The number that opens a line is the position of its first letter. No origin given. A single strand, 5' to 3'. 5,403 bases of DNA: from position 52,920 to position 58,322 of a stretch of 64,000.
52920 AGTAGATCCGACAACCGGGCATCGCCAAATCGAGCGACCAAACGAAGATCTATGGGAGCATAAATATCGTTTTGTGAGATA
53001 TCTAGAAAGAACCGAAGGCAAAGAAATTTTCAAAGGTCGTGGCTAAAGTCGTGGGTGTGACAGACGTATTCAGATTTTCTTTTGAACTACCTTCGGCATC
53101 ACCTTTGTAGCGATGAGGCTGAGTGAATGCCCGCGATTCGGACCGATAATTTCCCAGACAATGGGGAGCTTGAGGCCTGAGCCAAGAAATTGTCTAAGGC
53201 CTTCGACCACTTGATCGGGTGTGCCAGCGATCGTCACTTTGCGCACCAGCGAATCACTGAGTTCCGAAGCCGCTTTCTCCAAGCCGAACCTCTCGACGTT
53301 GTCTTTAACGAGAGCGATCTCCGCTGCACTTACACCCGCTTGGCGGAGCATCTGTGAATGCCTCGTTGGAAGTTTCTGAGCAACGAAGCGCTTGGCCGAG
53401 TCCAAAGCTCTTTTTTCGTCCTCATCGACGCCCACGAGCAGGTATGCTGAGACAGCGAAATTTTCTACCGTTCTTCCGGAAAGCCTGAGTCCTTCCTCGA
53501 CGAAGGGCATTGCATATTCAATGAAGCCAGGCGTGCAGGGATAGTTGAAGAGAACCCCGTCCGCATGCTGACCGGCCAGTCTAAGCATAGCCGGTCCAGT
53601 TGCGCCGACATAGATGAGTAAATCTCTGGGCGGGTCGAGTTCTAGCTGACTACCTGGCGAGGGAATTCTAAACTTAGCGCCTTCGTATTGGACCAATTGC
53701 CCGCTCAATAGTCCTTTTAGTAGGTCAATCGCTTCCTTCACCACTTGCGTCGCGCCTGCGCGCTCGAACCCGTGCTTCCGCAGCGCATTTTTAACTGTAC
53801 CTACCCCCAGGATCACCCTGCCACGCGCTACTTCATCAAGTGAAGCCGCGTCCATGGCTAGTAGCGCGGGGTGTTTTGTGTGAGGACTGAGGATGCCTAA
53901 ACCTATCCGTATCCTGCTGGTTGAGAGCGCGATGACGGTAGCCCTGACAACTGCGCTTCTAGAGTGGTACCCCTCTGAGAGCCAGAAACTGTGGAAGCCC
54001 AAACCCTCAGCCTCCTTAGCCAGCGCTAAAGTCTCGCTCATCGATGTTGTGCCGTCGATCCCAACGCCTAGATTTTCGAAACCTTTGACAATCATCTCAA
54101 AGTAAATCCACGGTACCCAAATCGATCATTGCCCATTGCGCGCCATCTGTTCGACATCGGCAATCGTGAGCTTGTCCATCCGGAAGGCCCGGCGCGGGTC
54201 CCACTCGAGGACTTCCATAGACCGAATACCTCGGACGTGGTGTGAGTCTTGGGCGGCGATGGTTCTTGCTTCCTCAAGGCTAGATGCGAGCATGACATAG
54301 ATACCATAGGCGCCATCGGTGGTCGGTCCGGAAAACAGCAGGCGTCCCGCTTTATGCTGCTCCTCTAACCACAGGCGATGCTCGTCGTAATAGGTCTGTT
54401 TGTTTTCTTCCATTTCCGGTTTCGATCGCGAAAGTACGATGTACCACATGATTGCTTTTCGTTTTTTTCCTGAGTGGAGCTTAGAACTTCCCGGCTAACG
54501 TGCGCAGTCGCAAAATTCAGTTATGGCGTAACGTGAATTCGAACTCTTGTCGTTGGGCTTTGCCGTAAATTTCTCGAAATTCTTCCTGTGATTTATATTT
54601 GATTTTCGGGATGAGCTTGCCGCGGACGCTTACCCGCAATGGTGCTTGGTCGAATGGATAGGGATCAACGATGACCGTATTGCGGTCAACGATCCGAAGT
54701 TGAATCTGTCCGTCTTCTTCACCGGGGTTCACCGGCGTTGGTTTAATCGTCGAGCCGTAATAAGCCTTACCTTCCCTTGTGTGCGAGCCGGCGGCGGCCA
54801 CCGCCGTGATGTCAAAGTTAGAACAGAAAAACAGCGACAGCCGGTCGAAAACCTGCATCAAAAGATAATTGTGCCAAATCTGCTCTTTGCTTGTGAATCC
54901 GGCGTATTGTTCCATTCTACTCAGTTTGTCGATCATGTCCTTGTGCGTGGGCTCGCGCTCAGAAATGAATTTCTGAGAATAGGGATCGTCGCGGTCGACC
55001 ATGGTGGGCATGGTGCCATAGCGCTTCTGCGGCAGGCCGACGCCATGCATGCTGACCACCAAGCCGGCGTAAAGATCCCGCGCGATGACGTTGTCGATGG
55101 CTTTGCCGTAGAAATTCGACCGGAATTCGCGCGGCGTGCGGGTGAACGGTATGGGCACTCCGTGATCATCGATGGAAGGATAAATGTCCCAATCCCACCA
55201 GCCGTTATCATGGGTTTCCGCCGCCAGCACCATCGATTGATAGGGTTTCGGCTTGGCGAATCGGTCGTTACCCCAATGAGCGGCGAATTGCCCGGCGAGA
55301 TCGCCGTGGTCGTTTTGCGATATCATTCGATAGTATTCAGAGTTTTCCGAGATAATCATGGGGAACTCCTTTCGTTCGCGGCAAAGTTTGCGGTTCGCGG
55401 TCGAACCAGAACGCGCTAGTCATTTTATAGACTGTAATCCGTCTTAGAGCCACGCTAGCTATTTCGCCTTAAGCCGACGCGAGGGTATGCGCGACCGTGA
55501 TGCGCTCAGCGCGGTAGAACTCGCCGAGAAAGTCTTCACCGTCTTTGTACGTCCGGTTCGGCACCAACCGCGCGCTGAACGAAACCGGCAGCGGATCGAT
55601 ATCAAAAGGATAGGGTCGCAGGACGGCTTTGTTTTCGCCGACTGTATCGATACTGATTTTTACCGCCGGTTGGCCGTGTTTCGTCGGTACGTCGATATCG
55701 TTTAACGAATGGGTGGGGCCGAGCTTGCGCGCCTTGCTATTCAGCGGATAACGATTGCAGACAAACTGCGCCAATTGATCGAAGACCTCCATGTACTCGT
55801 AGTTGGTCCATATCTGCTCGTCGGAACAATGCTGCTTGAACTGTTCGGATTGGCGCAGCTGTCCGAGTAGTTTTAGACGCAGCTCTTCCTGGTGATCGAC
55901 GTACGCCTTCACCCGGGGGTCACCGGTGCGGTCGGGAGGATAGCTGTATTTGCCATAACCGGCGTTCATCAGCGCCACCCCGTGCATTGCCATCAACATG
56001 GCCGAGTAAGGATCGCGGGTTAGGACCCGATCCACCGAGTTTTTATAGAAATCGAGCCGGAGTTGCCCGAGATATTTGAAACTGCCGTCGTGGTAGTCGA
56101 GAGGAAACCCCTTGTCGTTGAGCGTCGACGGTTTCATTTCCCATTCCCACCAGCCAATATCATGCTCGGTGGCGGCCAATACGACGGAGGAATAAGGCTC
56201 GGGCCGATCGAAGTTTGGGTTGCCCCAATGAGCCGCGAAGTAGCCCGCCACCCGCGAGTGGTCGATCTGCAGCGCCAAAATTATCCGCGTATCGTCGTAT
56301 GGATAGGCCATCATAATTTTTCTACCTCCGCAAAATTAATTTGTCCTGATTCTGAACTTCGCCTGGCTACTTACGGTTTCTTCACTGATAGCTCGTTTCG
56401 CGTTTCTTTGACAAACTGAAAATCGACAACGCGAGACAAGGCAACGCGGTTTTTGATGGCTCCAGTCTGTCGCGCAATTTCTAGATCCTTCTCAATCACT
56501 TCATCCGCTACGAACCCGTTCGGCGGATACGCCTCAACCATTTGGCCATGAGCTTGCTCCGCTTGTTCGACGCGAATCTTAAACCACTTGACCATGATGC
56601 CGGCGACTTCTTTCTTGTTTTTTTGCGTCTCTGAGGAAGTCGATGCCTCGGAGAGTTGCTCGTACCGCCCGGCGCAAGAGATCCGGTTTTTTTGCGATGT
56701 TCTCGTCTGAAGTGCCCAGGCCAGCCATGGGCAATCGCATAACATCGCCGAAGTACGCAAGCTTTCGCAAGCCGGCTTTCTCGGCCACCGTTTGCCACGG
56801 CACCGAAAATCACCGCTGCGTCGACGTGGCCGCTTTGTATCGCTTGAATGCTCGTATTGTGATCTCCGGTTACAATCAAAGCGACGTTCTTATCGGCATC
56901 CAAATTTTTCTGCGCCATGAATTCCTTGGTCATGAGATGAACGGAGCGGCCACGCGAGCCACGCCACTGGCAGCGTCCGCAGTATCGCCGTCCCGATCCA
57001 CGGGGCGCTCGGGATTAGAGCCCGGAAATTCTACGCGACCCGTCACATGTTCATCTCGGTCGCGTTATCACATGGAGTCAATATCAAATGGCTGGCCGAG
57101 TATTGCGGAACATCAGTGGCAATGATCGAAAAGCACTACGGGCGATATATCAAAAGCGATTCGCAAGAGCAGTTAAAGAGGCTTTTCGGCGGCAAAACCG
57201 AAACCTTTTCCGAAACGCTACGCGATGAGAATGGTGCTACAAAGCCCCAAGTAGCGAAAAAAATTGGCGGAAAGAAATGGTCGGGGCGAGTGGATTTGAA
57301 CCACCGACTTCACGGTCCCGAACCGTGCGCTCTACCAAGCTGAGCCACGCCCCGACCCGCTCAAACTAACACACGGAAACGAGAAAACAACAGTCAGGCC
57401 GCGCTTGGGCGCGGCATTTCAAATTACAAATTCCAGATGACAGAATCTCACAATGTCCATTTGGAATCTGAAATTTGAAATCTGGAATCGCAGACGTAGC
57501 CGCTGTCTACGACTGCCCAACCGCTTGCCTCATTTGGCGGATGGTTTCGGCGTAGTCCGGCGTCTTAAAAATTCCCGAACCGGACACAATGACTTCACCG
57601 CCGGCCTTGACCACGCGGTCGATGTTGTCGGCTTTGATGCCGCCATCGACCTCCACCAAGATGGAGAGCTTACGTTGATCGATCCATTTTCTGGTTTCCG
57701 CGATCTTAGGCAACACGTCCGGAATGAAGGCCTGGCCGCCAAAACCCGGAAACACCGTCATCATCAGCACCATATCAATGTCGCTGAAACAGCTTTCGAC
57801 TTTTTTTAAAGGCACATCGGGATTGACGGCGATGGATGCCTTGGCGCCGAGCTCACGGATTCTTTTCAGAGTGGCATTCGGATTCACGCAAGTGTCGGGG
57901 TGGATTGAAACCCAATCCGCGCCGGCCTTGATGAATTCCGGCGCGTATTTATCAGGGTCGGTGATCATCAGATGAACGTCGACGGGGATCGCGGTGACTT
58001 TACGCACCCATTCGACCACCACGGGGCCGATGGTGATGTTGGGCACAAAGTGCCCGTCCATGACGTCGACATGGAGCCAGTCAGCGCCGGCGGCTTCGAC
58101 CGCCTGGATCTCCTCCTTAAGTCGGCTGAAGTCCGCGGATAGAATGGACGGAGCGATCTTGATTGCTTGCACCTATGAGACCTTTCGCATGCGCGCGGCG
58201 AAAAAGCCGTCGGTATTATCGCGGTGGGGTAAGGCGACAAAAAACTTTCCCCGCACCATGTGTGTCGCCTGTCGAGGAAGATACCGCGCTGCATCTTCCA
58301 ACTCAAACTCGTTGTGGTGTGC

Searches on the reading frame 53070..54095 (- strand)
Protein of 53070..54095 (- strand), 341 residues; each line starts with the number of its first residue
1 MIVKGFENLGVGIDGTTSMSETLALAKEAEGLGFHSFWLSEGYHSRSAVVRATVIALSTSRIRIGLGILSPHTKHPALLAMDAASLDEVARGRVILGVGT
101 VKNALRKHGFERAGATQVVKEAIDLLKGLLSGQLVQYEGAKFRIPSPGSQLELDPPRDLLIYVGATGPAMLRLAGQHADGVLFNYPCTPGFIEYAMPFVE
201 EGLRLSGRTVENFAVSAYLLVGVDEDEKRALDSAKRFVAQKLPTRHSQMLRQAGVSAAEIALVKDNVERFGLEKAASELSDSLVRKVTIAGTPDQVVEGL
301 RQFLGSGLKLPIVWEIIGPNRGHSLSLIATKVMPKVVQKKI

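Call 8: search_protein_families(library=pfam, proteins=[window:53070-54095:-], max_evalue=0.001)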
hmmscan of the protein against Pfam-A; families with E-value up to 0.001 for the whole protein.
window:53070-54095:- (341 aa): 1 family
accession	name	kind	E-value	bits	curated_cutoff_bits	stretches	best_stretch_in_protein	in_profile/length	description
PF00296.26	Bac_luciferase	-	3.1e-56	191.5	27.9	1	16-307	18-311/314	Luciferase-like monooxygenase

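Call 28: search_protein_families(library=ncbifam, proteins=[window:53070-54095:-], max_evalue=1e-10)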
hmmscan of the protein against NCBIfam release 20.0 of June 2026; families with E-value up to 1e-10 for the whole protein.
window:53070-54095:- (341 aa): 21 families
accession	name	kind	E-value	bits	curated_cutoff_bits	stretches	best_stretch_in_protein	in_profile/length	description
NF002619.0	PRK02271.1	equivalog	4.7e-59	200.3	276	1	17-335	11-327/329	5,10-methylenetetrahydromethanopterin reductase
TIGR03555.1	F420_mer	equivalog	3e-53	181.3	348.7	1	20-334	12-325/325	5,10-methylenetetrahydromethanopterin reductase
TIGR03841.1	F420_Rv3093c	subfamily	1.3e-33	116.6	213.65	1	18-313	8-294/298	LLM class F420-dependent oxidoreductase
TIGR04024.1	F420_NP1902A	hypoth_equivalog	2.9e-31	108.4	345.4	1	11-303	6-299/330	TIGR04024 family LLM class F420-dependent oxidoreductase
TIGR03564.1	F420_MSMEG_4879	subfamily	3.5e-29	102.2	234.25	1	24-265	3-244/265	TIGR03564 family F420-dependent LLM class oxidoreductase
TIGR03857.1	F420_MSMEG_2249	hypoth_equivalog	3.5e-27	95.5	218.4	1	19-234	13-229/329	TIGR03857 family LLM class F420-dependent oxidoreductase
TIGR03559.1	F420_Rv3520c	subfamily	1.2e-26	93.6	335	1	9-309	2-320/325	LLM class F420-dependent oxidoreductase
TIGR03621.1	F420_MSMEG_2516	subfamily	3.7e-22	78.8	213.15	1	9-181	3-173/295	TIGR03621 family F420-dependent LLM class oxidoreductase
TIGR03619.1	F420_Rv2161c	subfamily_domain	1.4e-21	77.2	166.9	1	48-228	46-218/247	TIGR03619 family F420-dependent LLM class oxidoreductase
TIGR03842.1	F420_CPS_4043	hypoth_equivalog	6e-21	74.9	295.45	1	9-237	2-222/329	TIGR03842 family LLM class F420-dependent oxidoreductase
TIGR03617.1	F420_MSMEG_2256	subfamily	4.1e-20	71.9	278.15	1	26-302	1-287/318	TIGR03617 family F420-dependent LLM class oxidoreductase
TIGR03554.1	F420_G6P_DH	equivalog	5.3e-18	65.1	420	1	37-335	41-329/331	glucose-6-phosphate dehydrogenase (coenzyme-F420)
TIGR03557.1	F420_G6P_family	subfamily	8.3e-17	61.3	210.4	1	21-266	14-260/316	TIGR03557 family F420-dependent LLM class oxidoreductase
TIGR03854.1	F420_MSMEG_3544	hypoth_equivalog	1.3e-16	60.8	295.6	1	9-236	2-231/290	TIGR03854 family LLM class F420-dependent oxidoreductase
TIGR03620.1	F420_MSMEG_4141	subfamily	8.7e-16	58.1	219.8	1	17-307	15-252/280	TIGR03620 family F420-dependent LLM class oxidoreductase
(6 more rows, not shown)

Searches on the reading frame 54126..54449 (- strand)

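Call 8: search_protein_families(library=pfam, proteins=[window:54126-54449:-], max_evalue=0.001)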
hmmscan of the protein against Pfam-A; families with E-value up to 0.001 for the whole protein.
window:54126-54449:- (107 aa): 1 family
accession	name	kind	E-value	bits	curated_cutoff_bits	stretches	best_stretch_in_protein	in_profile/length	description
PF03795.20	YCII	-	4.8e-13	49.8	24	1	1-83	1-94/95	YCII-related domain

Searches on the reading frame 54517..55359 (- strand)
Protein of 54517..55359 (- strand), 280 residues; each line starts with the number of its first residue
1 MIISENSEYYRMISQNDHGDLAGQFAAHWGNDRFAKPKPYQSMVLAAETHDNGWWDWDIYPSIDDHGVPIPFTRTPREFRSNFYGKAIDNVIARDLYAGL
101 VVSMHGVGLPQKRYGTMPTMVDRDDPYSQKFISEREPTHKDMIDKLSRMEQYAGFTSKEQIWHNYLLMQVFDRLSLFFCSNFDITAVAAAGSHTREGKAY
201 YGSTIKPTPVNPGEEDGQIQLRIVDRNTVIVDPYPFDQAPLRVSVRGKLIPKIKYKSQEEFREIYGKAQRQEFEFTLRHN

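Call 9: search_protein_families(library=pfam, proteins=[window:54517-55359:-], max_evalue=0.001)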
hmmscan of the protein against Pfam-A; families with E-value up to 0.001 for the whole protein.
window:54517-55359:- (280 aa): 1 family
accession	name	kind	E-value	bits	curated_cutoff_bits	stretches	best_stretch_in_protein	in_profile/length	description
PF13030.11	DUF3891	-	2.5e-50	171.7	24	1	1-252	1-219/219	Protein of unknown function (DUF3891)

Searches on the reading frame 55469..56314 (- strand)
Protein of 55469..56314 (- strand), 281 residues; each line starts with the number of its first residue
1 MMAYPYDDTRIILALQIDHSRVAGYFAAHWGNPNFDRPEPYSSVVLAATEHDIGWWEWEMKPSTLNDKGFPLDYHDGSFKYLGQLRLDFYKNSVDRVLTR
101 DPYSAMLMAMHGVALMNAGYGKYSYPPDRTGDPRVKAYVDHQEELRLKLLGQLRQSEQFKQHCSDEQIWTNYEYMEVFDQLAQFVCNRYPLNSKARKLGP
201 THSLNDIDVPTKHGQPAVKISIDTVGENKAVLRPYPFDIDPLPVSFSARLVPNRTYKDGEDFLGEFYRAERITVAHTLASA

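Call 9: search_protein_families(library=pfam, proteins=[window:55469-56314:-], max_evalue=0.001)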
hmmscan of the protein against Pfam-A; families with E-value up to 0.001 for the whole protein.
window:55469-56314:- (281 aa): 1 family
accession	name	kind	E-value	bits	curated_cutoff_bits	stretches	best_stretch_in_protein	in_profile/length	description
PF13030.11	DUF3891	-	1.4e-41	143.2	24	1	8-252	7-218/219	Protein of unknown function (DUF3891)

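Call 66: search_solved_structures(query=window:55469-56314:-, max_evalue=1)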
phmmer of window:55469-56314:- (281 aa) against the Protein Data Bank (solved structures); distinct sequences matched with E-value up to 1: 2.
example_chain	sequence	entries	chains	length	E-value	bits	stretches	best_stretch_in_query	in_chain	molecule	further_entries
2qy0_A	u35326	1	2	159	0.22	14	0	48-106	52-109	Complement C1r subcomponent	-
7mzt_A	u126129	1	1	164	0.25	13.8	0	48-106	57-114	Complement C1r subcomponent heavy chain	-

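Call 67: find_homologous_proteins(query=window:55469-56314:-, max_evalue=0.00001)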
Query window:55469-56314:- (281 aa): 569 proteins with E <= 0.00001 among 949 candidates; the best 120 are listed.
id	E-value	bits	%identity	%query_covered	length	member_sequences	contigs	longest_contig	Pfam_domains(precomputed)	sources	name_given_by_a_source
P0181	1.5e-180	617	94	100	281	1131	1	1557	PF13030.12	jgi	jgi:hypothetical protein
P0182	8.8e-175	598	93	96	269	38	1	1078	PF13030.12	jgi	jgi:hypothetical protein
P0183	3.3e-169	580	86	100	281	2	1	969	PF13030.12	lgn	-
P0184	1.5e-167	574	85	100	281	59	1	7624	PF13030.12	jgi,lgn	jgi:hypothetical protein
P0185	2.2e-167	574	84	100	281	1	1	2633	PF13030.12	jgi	jgi:hypothetical protein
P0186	9.3e-167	572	86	100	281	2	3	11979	PF13030.12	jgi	jgi:hypothetical protein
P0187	1.1e-166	571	85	100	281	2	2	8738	PF13030.12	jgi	jgi:hypothetical protein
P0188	1.4e-166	571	85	100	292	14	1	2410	PF13030.12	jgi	jgi:Protein of unknown function (DUF3891)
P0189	3.0e-166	570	83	100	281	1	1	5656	PF13030.12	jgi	-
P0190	3.3e-166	570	85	100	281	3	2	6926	PF13030.12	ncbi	-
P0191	5.1e-166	569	83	100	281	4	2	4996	PF13030.12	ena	-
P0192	1.0e-165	568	84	100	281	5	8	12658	PF13030.12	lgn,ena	-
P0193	1.6e-165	567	85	100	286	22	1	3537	PF13030.12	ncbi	ncbi:MAG TPA: DUF3891 family protein [Candidatus Binatia bacterium]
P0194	2.4e-165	567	83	100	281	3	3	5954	PF13030.12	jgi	jgi:hypothetical protein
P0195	7.1e-165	565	84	100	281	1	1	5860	PF13030.12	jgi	jgi:Protein of unknown function (DUF3891)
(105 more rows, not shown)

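Call 76: predict_structure(alignment_id=A4)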
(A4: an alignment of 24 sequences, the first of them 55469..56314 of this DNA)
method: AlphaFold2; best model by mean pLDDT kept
length: 281 residues; sequences in the alignment: 24
mean_pLDDT: 88.5   pTM: 0.89
mean pLDDT of the five models: 88.5, 87.1, 87.1, 87.1, 85.4
residues with pLDDT >= 90: 173; 70-90: 84; 50-70: 24; < 50: 0
segments of 3 or more residues with pLDDT < 50: none
pLDDT, mean of each block of 10 residues (from residue 1): 89 90 97 93 97 66 77 76 82 92 97 86 74 92 97 96 93 93 91 74 78 85 92 95 96 92 90 96 89
secondary structure, 60 per line:
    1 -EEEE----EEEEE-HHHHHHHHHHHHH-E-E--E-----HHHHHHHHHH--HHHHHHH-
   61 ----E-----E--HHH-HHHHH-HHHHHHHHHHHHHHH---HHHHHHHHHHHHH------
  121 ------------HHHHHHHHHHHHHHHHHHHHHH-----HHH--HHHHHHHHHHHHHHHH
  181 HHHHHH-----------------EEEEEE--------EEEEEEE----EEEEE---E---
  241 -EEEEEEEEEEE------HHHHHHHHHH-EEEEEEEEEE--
elements in order: E2-5 E10-14 H16-28 H41-50 H53-59 H78-82 H84-98 H102-114 H133-154 H165-186 E204-209 E218-224 E229-233 E242-252 H259-268 E270-279

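Call 79: fold_search(model_id=the predicted structure, library=pdb)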
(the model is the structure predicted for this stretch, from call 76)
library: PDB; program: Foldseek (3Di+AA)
matches with E <= 10: 451; with E <= 0.001: 0
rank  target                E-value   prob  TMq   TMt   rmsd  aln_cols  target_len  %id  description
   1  8fav_A                3.3e-01  0.15  0.17  0.18  13.6       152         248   13  HUMAN RETENOID-RELATED ORPHAN RECEPTOR-GAMMA (RORC2) LIGAND-BINDING DOMAIN IN COMPLEX WITH COMPOUND 5 ANDINDAZOLE ACID (released 2023-03-01)
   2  7r8m_C                3.3e-01  0.04  0.14  0.05  25.6       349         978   10  Structure of the SARS-CoV-2 S 6P trimer in complex with neutralizing antibody C032 (released 2021-08-04)
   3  8y87_A                3.5e-01  0.04  0.12  0.04  26.2       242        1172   12  Structure of HCoV-HKU1C spike in the functionally anchored-1up conformation with 1TMPRSS2 (released 2024-07-17)
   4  9d4t_A                4.6e-01  0.04  0.12  0.04  25.2       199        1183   18  Structure of HKU5-20s spike glycoprotein (released 2025-06-04)
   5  8zbz_A                4.6e-01  0.04  0.13  0.05  27.5       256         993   12  SARS-CoV-2 Omicron BA.2 spike trimer (6P) in complex with 3 D1F6 Fabs (1 RBD up) (released 2024-05-15)
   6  5xat_A                5.1e-01  0.05  0.12  0.09  16.4       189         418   11  Structural insights into the elevator-like mechanism of the sodium/citrate symporter CitS (released 2017-06-14)
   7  5c4o                  5.4e-01  0.12  0.17  0.19  14.7       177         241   12  Identification of a Novel Allosteric Binding Site for RORgt Inhibitors (released 2015-12-16)
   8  5apk_B                6.0e-01  0.13  0.17  0.19  13.4       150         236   13  Ligand complex of RORg LBD (released 2015-11-25)
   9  6cn6                  6.0e-01  0.11  0.17  0.20  13.9       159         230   12  RORC2 LBD complexed with compound 34 (released 2018-09-05)
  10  5ntp                  6.0e-01  0.10  0.16  0.19  14.9       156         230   12  Structural states of RORgt: X-ray elucidation of molecular mechanisms and binding interactions for natural and synthetic (released 2017-06-21)
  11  6qhd_A                6.3e-01  0.02  0.13  0.08  24.6       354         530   10  Lysine acetylated and tyrosine phosphorylated STAT3 in a complex with DNA (released 2019-06-19)
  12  6qhd_B                6.3e-01  0.02  0.13  0.08  25.0       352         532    9  Lysine acetylated and tyrosine phosphorylated STAT3 in a complex with DNA (released 2019-06-19)
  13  5m96_A                6.7e-01  0.10  0.16  0.19  14.8       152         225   11  Synthesis and biological evaluation of new triazolo and imidazolopyridine RORgt inverse agonists (released 2016-12-14)
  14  5xat_B                6.7e-01  0.05  0.12  0.09  16.4       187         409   10  Structural insights into the elevator-like mechanism of the sodium/citrate symporter CitS (released 2017-06-14)
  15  8zc3_B                7.4e-01  0.04  0.13  0.05  26.5       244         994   12  SARS-CoV-2 Omicron BA.4 spike trimer (6P) in complex with 3 D1F6 Fabs (1 RBD up) (released 2024-05-15)
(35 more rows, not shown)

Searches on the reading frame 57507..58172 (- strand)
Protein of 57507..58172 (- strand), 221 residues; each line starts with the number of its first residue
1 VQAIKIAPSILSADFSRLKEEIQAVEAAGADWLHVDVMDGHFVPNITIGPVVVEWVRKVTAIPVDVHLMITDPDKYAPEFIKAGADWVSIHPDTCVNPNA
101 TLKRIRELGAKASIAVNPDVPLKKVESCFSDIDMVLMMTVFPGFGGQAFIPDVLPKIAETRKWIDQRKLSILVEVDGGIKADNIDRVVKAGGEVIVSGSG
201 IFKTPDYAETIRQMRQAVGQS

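Call 9: search_protein_families(library=pfam, proteins=[window:57507-58172:-], max_evalue=0.001)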
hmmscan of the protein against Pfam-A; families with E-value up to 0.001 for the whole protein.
window:57507-58172:- (221 aa): 2 families
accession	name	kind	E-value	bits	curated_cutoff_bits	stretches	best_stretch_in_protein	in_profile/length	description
PF00834.25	Ribul_P_3_epim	-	2.2e-81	272.4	21.1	1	5-202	1-198/198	Ribulose-phosphate 3 epimerase family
PF00977.27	His_biosynth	-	8.2e-07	29.1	23.6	0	22-115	35-127/228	Histidine biosynthesis protein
